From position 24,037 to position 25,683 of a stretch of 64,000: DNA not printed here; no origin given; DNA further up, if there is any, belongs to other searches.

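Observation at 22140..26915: LuxE-like / LuxC-like acid-reductase pair with no luciferase, co-operonic with a TauD dioxygenase and a nitronate monooxygenase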

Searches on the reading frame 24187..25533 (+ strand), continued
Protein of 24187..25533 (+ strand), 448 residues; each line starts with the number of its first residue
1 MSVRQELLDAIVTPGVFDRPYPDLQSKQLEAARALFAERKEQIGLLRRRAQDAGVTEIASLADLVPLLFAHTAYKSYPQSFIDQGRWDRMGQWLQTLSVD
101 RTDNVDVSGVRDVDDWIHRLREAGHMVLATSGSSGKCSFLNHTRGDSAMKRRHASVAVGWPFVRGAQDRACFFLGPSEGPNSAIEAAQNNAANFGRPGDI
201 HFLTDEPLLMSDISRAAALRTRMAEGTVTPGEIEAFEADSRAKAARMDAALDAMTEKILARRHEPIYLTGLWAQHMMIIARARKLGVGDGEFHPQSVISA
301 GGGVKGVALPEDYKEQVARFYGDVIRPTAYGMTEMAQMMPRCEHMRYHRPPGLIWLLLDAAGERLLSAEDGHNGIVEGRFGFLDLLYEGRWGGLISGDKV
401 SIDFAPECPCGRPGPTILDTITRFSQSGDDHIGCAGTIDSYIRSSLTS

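Call 42: predict_structure(alignment_id=A1)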
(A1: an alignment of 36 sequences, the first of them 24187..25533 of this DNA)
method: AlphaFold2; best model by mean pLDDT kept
length: 448 residues; sequences in the alignment: 36
mean_pLDDT: 83.8   pTM: 0.83
mean pLDDT of the five models: 83.8, 83.3, 81.9, 81.9, 80.4
residues with pLDDT >= 90: 224; 70-90: 152; 50-70: 44; < 50: 28
segments of 3 or more residues with pLDDT < 50: 132-135, 425-448
pLDDT, mean of each block of 10 residues (from residue 1): 91 91 95 92 85 95 87 62 83 71 83 88 81 56 82 90 93 92 88 96 92 82 91 92 92 97 96 93 96 94 73 93 85 77 91 91 91 90 82 69 95 90 45 31 29
secondary structure, 60 per line:
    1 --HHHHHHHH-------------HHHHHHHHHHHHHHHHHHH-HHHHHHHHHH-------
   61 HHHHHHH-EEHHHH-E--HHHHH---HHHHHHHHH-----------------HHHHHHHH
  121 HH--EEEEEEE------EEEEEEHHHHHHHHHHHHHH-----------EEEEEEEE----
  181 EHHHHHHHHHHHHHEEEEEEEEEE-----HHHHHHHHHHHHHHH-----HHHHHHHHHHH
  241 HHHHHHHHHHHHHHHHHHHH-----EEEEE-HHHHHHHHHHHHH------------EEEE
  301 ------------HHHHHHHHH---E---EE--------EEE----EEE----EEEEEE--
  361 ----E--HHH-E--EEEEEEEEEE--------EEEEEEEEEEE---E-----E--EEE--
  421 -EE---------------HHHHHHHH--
elements in order: H3-10 H24-42 H44-53 H61-67 H71-74 H79-83 H87-95 H113-122 E125-131 E138-143 H144-157 E169-176 H182-194 E195-204 H210-224 H230-260 E266-270 H272-284 E297-300 H313-321 E339-341 E346-348 E353-358 E375-384 E393-403 E416-418 H439-446

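Call 47: fold_search(model_id=the predicted structure, library=pdb)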
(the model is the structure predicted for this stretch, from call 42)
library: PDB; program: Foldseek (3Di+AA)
matches with E <= 10: 491; with E <= 0.001: 45
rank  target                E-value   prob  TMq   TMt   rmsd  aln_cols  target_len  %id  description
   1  4rvo_B                5.2e-09  1.00  0.51  0.53   6.0       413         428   14  Crystal structure of a Putative Acyl-CoA ligase (BT_0428) from Bacteroides thetaiotaomicron VPI-5482 at 2.41 A resolut (released 2014-12-31)
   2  6wuq_B                7.0e-09  1.00  0.49  0.51   7.1       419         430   15  Crystal structure of AjiA1 in apo form (released 2020-12-09)
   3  6wuq_A                7.4e-09  1.00  0.52  0.54   6.9       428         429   15  Crystal structure of AjiA1 in apo form (released 2020-12-09)
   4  4rvo_D                8.8e-09  1.00  0.51  0.53   6.0       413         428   14  Crystal structure of a Putative Acyl-CoA ligase (BT_0428) from Bacteroides thetaiotaomicron VPI-5482 at 2.41 A resolut (released 2014-12-31)
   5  4r1m_A                1.1e-08  1.00  0.54  0.55   5.3       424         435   14  Crystal structure of a Putative Acyl-CoA ligase (BT_0428) from Bacteroides thetaiotaomicron VPI-5482 at 2.48 A resolut (released 2014-08-27)
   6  4r1l_C                1.1e-08  1.00  0.51  0.53   7.8       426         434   14  Crystal structure of a Putative Acyl-CoA ligase (BT_0428) from Bacteroides thetaiotaomicron VPI-5482 at 2.42 A resolut (released 2014-08-27)
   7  9s45_D                1.2e-08  1.00  0.52  0.59   5.3       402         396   13  ClxA from Clostridium cavendishii in complex with 3-amino,4-hydroxybenzoic acid and its adenylate (released 2026-03-18)
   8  6tm4_BBB              1.3e-08  1.00  0.46  0.47   7.2       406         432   15  NatL2 in complex with two molecules of salicylic acid (released 2020-01-15)
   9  9s45_C                1.6e-08  1.00  0.54  0.59   5.2       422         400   14  ClxA from Clostridium cavendishii in complex with 3-amino,4-hydroxybenzoic acid and its adenylate (released 2026-03-18)
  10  4r1m_C                1.6e-08  1.00  0.56  0.58   4.9       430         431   14  Crystal structure of a Putative Acyl-CoA ligase (BT_0428) from Bacteroides thetaiotaomicron VPI-5482 at 2.48 A resolut (released 2014-08-27)
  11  4r1l_B                2.1e-08  1.00  0.52  0.55   6.2       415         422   14  Crystal structure of a Putative Acyl-CoA ligase (BT_0428) from Bacteroides thetaiotaomicron VPI-5482 at 2.42 A resolut (released 2014-08-27)
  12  2y4o_B                2.1e-08  1.00  0.50  0.52   5.9       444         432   14  Crystal Structure of PaaK2 in complex with phenylacetyl adenylate (released 2011-03-09)
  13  6siy_B                2.1e-08  1.00  0.47  0.49   6.4       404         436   13  PaaK family AMP-ligase with AMP and substrate (released 2020-01-15)
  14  6siw_A                2.3e-08  1.00  0.52  0.53   6.2       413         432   16  PaaK family AMP-ligase with AMP (released 2020-01-15)
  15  2y27_B                2.6e-08  1.00  0.53  0.55   5.5       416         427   13  crystal structure of PaaK1 in complex with ATP from Burkholderia cenocepacia (released 2011-05-04)
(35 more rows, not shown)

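Call 48: search_protein_families(library=pfam, proteins=[P0198, P0204, P0212, P0216, P0220, P0233, P0245, P0250, P0255, P0269], max_evalue=1)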
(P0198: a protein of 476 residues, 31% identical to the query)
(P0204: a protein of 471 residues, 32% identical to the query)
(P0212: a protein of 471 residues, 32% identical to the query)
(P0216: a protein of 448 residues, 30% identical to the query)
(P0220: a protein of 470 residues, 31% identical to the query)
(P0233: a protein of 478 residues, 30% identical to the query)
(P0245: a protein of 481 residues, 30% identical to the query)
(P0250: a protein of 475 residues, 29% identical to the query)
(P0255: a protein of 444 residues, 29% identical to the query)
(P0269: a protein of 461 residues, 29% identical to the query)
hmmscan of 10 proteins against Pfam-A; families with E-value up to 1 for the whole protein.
P0198 (476 aa): 3 families
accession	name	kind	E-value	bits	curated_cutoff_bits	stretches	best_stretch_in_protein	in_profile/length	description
PF04443.18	LuxE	-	0.0014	18.1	24.9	1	347-433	280-368/391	Acyl-protein synthetase, LuxE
PF00501.34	AMP-binding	-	0.0026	17.1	29.9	1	311-390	284-367/384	AMP-binding enzyme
PF23642.1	YnhH-like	-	0.17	12.5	27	1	235-270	14-49/64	YnhH-like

P0204 (471 aa): 0 families

P0212 (471 aa): 3 families
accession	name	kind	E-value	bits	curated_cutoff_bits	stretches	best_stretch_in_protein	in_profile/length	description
PF04443.18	LuxE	-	2.4e-05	23.9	24.9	1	273-448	197-384/391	Acyl-protein synthetase, LuxE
PF00501.34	AMP-binding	-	0.00012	21.5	29.9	1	285-385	256-364/384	AMP-binding enzyme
PF08663.15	HalX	-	0.068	14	23.2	0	220-276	5-62/68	HalX domain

P0216 (448 aa): 0 families

P0220 (470 aa): 1 family
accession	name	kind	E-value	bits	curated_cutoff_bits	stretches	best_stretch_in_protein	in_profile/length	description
PF00501.34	AMP-binding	-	0.0058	15.9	29.9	1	324-392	295-370/384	AMP-binding enzyme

P0233 (478 aa): 1 family
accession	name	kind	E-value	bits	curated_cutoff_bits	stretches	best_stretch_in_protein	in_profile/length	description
PF04443.18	LuxE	-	0.0014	18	24.9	1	343-436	271-365/391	Acyl-protein synthetase, LuxE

P0245 (481 aa): 1 family
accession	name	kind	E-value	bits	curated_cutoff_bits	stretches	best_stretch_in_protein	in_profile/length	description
PF24833.1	Rhabdo_glycop_CD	-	0.013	16.1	27.2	1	200-236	40-75/124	Rhabdovirus spike glycoprotein G central domain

P0250 (475 aa): 0 families

P0255 (444 aa): 3 families
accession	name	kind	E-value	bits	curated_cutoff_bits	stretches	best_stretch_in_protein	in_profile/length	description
PF00501.34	AMP-binding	-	0.00056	19.3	29.9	1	265-340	260-329/384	AMP-binding enzyme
PF01452.22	Rota_NSP4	-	0.0056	16.7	27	1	14-91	84-160/173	Rotavirus non structural protein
PF00010.31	HLH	-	0.12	12.6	20.7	1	21-62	8-46/53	Helix-loop-helix DNA-binding domain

P0269 (461 aa): 2 families
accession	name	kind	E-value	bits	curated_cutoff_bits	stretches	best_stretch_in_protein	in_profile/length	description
PF00010.31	HLH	-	0.071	13.4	20.7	1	25-66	7-45/53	Helix-loop-helix DNA-binding domain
PF04443.18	LuxE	-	0.22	10.8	24.9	1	336-426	281-369/391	Acyl-protein synthetase, LuxE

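Call 50: search_dna_similar(query=window:24187-25533:+, collection=plasmids, mode=protein, max_rows=30)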
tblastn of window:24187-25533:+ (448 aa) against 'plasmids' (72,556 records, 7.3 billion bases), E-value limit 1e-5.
Records with a match: 17; places in all: 18; records where one place covers at least 80% of the query: 17.
Best place of each record, by identity: <60% 17.
By first word of the organism name: Sphingobium 11; Pseudonocardia 2; Paraburkholderia 1; Novosphingobium 1; Caballeronia 1; Mycobacterium 1.
By predicted mobility (MOB-suite, as given by PLSDB): non-mobilizable 14; mobilizable 2; conjugative 1.
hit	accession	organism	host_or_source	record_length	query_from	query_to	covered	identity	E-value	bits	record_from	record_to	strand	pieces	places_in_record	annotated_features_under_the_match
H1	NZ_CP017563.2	Paraburkholderia sprentiae WSM5005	Lebeckia ambigua,root nodule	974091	19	447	96%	42.8%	2e-97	327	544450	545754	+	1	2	hypothetical protein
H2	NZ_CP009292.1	Novosphingobium pentaromativorans US6-1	mud sediment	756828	14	443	96%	41.8%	9e-83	285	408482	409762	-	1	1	hypothetical protein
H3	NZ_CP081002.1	Sphingobium sp. V4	cell culture,soil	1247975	1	443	99%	39.0%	6e-85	291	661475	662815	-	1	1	record has no annotation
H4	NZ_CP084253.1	Caballeronia sp. Sq4a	Anasa tristis,Cell culture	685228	20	441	94%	29.0%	1e-39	159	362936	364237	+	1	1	hypothetical protein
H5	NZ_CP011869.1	Pseudonocardia sp. HH130629-09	Apterostigma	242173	23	437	93%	28.6%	1e-34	144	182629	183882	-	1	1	hypothetical protein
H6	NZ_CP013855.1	Pseudonocardia sp. HH130630-07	Apsterostigma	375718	23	437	93%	28.6%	1e-34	144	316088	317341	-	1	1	hypothetical protein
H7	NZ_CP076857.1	Mycobacterium avium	Homo sapiens,sputum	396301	20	441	94%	27.4%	2e-31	135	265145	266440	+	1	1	hypothetical protein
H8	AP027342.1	Sphingobium sp. TomTYG74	-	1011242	16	441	95%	25.3%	3e-30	131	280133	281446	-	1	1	hypothetical protein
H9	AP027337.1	Sphingobium sp. TomTYG72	-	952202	16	441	95%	25.1%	3e-29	128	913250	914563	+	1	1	hypothetical protein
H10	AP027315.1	Sphingobium sp. TomMM15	-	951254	16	441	95%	24.7%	1e-28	127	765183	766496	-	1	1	hypothetical protein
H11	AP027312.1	Sphingobium sp. TomMM7A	-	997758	16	441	95%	24.7%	1e-28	127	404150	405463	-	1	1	hypothetical protein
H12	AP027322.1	Sphingobium sp. TomTYG43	-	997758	16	441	95%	24.7%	1e-28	127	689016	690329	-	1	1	hypothetical protein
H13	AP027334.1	Sphingobium sp. TomTYG71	-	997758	16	441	95%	24.7%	1e-28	127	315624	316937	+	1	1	hypothetical protein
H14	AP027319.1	Sphingobium sp. TomTYG42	-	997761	16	441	95%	24.7%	1e-28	127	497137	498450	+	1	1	hypothetical protein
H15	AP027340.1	Sphingobium sp. TomTYG73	-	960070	16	441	95%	24.7%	2e-28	126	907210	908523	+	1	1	hypothetical protein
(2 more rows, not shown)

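Call 51: get_annotated_region(hit=H2, flank=9000)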
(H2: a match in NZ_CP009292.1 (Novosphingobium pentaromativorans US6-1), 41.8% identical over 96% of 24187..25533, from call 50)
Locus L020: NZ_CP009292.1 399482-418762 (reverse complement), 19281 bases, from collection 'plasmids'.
description: Novosphingobium pentaromativorans US6-1 plasmid pLA3, complete sequence
organism: Novosphingobium pentaromativorans US6-1 (NCBI taxid 1088721)
taxonomy: Bacteria; Pseudomonadota; Alphaproteobacteria; Sphingomonadales; Sphingomonadaceae; Novosphingobium; Novosphingobium pentaromativorans; Novosphingobium pentaromativorans US6-1
host: -; source: mud sediment; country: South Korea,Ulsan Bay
typing (MOB-suite, as given by PLSDB): non-mobilizable
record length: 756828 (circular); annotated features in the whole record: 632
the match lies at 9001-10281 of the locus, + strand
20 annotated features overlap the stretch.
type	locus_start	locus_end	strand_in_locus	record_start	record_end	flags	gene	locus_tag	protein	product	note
CDS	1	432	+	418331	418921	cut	-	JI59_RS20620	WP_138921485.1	hypothetical protein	-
CDS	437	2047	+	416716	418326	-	-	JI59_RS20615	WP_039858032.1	FAD-binding oxidoreductase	-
CDS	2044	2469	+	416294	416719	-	-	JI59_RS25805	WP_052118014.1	cytochrome c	-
CDS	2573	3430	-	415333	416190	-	-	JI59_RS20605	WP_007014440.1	fumarylacetoacetate hydrolase family protein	-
CDS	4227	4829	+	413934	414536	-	-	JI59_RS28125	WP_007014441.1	acyl-CoA dehydrogenase family protein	-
CDS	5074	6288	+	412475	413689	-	-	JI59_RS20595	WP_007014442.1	amidohydrolase family protein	-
CDS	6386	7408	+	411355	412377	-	-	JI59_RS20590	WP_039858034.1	helix-turn-helix domain-containing protein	GO:0006355 - regulation of DNA-templated transcription [Evidence IEA]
CDS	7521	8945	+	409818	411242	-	-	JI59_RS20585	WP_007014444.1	acyl-CoA reductase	GO:0008218 - bioluminescence [Evidence IEA]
CDS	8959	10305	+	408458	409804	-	-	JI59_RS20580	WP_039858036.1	hypothetical protein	-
CDS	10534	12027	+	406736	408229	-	-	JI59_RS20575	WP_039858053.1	FAD-linked oxidase C-terminal domain-containing protein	-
CDS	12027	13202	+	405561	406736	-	glcE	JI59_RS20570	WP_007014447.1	glycolate oxidase subunit GlcE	-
CDS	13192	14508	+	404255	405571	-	glcF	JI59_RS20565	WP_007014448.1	glycolate oxidase subunit GlcF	-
CDS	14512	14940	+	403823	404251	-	-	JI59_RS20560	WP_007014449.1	heme-binding protein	-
CDS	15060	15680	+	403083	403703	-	-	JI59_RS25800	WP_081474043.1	TetR/AcrR family transcriptional regulator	GO:0006355 - regulation of DNA-templated transcription [Evidence IEA]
CDS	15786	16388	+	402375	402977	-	-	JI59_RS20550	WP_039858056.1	IS6 family transposase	-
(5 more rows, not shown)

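Call 52: get_annotated_region(hit=H1, flank=9000)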
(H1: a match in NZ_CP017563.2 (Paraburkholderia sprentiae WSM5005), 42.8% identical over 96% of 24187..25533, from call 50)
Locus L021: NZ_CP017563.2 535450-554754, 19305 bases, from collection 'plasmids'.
description: Paraburkholderia sprentiae WSM5005 plasmid pl1WSM5005, complete sequence
organism: Paraburkholderia sprentiae WSM5005 (NCBI taxid 754502)
taxonomy: Bacteria; Pseudomonadota; Betaproteobacteria; Burkholderiales; Burkholderiaceae; Paraburkholderia; Paraburkholderia sprentiae; Paraburkholderia sprentiae WSM5005
host: -; source: Lebeckia ambigua,root nodule; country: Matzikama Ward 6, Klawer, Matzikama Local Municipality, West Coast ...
typing (MOB-suite, as given by PLSDB): non-mobilizable
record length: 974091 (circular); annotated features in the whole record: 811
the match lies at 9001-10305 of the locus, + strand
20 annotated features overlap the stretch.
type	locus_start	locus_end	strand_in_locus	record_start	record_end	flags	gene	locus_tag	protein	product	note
CDS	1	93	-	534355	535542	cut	-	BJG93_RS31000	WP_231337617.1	DUF1214 domain-containing protein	-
CDS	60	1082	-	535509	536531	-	-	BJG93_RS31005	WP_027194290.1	alcohol dehydrogenase catalytic domain-containing protein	-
CDS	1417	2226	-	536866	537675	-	-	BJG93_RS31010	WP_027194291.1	MarR family transcriptional regulator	GO:0006355 - regulation of DNA-templated transcription [Evidence IEA]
CDS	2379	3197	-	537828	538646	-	-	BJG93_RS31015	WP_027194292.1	SDR family NAD(P)-dependent oxidoreductase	-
CDS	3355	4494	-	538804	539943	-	-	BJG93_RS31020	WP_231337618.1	ecdysteroid 22-kinase family protein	-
CDS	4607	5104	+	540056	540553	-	-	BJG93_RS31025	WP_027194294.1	MarR family winged helix-turn-helix transcriptional regulator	GO:0006355 - regulation of DNA-templated transcription [Evidence IEA]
CDS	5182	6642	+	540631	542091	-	-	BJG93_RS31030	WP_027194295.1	acyl-CoA reductase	GO:0008218 - bioluminescence [Evidence IEA]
CDS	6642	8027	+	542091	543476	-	-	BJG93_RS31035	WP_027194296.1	hypothetical protein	-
CDS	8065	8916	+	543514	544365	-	-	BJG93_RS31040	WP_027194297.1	oxidoreductase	-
CDS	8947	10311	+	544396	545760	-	-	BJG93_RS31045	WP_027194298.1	hypothetical protein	-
CDS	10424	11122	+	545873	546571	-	-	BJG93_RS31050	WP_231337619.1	TetR/AcrR family transcriptional regulator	-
CDS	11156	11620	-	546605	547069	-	-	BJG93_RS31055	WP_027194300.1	PaaI family thioesterase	-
CDS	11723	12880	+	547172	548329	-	-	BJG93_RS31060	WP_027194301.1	NADH:flavin oxidoreductase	-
CDS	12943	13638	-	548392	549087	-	-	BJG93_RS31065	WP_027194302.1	SDR family NAD(P)-dependent oxidoreductase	-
CDS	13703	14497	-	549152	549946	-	-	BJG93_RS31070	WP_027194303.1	enoyl-CoA hydratase-related protein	-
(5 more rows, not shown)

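Call 55: find_related_loci(query=A1, collection=metagenome_contigs, flank=8000)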
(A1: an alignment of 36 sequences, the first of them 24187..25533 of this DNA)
Query A1 (448 aa) in metagenome_contigs; peptide patterns used: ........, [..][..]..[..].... (x = any residue, [..] = any of these).
340 stretches matched a pattern; 215 encode a relative of the query (tblastn E <= 1e-3); the best 80 are kept; 80 distinct loci.
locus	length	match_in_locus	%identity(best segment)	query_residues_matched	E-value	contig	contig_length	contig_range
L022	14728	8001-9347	69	1-448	0e+0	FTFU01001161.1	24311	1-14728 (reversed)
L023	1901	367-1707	68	1-446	0e+0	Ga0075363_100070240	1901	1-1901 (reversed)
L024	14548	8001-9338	68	1-446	0e+0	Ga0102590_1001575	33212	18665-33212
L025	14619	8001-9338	68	1-446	0e+0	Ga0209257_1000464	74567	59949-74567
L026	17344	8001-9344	68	1-448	0e+0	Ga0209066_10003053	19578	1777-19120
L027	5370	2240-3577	68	1-446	0e+0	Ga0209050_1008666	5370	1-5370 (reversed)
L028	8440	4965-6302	67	1-446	0e+0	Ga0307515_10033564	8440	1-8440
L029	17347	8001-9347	67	1-448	0e+0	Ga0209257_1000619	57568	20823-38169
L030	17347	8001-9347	68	1-448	0e+0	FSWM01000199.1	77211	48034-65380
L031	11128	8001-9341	66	2-446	0e+0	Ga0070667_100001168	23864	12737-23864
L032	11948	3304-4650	65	2-448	0e+0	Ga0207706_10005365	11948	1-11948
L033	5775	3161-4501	67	1-446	0e+0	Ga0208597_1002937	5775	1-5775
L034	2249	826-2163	65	3-446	0e+0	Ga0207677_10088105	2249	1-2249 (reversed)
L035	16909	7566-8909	67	2-448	0e+0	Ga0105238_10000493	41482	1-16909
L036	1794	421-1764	67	3-448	0e+0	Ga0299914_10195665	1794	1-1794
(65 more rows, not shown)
